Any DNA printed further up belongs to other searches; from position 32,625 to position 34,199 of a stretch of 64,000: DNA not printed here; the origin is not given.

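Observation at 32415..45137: TetR-controlled cluster for CoA-thioester-dependent aromatic acid dioxygenation, ipf (ibuprofen)-like in gene content but with extra CoA-chemistry genes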

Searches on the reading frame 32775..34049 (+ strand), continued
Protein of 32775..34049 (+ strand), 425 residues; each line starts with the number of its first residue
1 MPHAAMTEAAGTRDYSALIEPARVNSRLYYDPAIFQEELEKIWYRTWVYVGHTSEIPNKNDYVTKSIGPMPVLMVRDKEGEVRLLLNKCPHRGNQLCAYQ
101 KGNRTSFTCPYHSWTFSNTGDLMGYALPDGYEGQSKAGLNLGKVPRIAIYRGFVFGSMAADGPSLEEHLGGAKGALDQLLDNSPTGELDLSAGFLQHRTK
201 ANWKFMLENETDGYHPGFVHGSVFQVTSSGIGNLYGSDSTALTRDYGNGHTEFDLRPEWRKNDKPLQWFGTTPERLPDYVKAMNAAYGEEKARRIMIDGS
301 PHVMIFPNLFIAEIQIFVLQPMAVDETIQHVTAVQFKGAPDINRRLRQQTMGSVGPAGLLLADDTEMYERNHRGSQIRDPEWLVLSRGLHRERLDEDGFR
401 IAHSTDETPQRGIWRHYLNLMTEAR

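Call 38: get_annotated_region(hit=H7, flank=14000)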
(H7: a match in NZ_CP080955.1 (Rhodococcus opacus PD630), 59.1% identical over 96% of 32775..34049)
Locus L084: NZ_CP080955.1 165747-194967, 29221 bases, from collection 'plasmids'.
description: Rhodococcus opacus PD630 plasmid pRoPD630_1
organism: Rhodococcus opacus PD630 (NCBI taxid 543736)
taxonomy: Bacteria; Actinomycetota; Actinomycetes; Mycobacteriales; Nocardiaceae; Rhodococcus; Rhodococcus opacus; Rhodococcus opacus PD630
host: -; source: cell culture,environmental; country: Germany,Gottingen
typing (MOB-suite, as given by PLSDB): non-mobilizable; replicon rep_cluster_313,rep_cluster_906
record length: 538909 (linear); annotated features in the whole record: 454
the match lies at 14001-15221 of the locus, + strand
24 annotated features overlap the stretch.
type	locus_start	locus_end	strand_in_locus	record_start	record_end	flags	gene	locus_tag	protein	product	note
CDS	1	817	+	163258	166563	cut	-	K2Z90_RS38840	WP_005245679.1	protein kinase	GO:0006468 - protein phosphorylation [Evidence IEA]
CDS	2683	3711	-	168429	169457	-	-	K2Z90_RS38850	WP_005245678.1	MBL fold metallo-hydrolase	-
CDS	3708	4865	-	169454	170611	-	-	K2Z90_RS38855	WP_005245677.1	CaiB/BaiF CoA-transferase family protein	-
CDS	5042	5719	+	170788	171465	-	-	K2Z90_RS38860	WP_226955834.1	nitroreductase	-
CDS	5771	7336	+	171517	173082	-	-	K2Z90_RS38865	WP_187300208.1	AMP-binding protein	-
CDS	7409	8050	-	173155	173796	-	-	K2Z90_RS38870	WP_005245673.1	TetR family transcriptional regulator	-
CDS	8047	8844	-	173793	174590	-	-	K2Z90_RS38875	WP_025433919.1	SDR family oxidoreductase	-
CDS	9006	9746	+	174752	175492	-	fabG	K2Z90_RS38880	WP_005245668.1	3-oxoacyl-ACP reductase FabG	GO:0006633 - fatty acid biosynthetic process [Evidence IEA]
CDS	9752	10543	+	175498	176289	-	-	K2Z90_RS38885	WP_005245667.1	enoyl-CoA hydratase/isomerase family protein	-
CDS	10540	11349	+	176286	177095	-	-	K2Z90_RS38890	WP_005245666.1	enoyl-CoA hydratase-related protein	-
CDS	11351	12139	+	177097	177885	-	-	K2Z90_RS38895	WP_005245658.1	enoyl-CoA hydratase-related protein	-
CDS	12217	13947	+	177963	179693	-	-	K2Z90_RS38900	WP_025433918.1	AMP-binding protein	-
CDS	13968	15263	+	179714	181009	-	-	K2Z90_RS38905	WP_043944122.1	aromatic ring-hydroxylating dioxygenase subunit alpha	-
CDS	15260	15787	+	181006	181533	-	-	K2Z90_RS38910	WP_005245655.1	aromatic-ring-hydroxylating dioxygenase subunit beta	GO:0019439 - aromatic compound catabolic process [Evidence IEA]; GO:0006725 - cellular aromatic compound metabolic ...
CDS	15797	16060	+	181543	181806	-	-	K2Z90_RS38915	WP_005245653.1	hypothetical protein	-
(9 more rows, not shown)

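Call 39: get_annotated_region(hit=H3, flank=14000)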
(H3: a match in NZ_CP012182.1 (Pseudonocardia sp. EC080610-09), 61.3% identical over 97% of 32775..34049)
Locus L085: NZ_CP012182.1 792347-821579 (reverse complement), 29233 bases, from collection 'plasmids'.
description: Pseudonocardia sp. EC080610-09 plasmid pBCI2-1, complete sequence
organism: Pseudonocardia sp. EC080610-09 (NCBI taxid 1688404)
taxonomy: Bacteria; Actinomycetota; Actinomycetes; Pseudonocardiales; Pseudonocardiaceae; Pseudonocardia; Pseudonocardia sp. EC080610-09
host: -; source: Apterostigma dentigerum; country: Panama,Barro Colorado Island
typing (MOB-suite, as given by PLSDB): mobilizable; relaxase MOBF
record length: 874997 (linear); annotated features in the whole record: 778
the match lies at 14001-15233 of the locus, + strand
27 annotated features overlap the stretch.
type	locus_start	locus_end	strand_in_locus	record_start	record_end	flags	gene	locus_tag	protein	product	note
CDS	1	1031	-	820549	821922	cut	-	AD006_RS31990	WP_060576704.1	wax ester/triacylglycerol synthase family O-acyltransferase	-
CDS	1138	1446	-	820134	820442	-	-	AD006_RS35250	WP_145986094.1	hypothetical protein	-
CDS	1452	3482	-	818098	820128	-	-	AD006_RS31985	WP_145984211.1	enoyl-CoA hydratase-related protein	-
CDS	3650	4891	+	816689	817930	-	-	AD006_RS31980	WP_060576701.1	FAD-dependent oxidoreductase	-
CDS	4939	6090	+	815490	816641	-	-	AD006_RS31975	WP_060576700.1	acetyl-CoA C-acetyltransferase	-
CDS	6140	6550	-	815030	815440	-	-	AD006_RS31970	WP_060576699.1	SCP2 sterol-binding domain-containing protein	-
CDS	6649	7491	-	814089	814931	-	-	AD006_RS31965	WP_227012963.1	enoyl-CoA hydratase-related protein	-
CDS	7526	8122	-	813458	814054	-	-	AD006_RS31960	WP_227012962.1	TetR/AcrR family transcriptional regulator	-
CDS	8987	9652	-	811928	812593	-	-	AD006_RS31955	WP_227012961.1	TetR/AcrR family transcriptional regulator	-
CDS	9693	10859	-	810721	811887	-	-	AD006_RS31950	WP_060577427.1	acyl-CoA dehydrogenase family protein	-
CDS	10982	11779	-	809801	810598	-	-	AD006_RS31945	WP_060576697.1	SDR family oxidoreductase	-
CDS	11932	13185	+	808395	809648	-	-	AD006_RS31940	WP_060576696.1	cytochrome P450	-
CDS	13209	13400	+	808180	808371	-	-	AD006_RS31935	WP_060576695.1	ferredoxin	-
CDS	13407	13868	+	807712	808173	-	-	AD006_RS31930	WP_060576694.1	MaoC family dehydratase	-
CDS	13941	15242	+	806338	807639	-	-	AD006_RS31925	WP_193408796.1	aromatic ring-hydroxylating dioxygenase subunit alpha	-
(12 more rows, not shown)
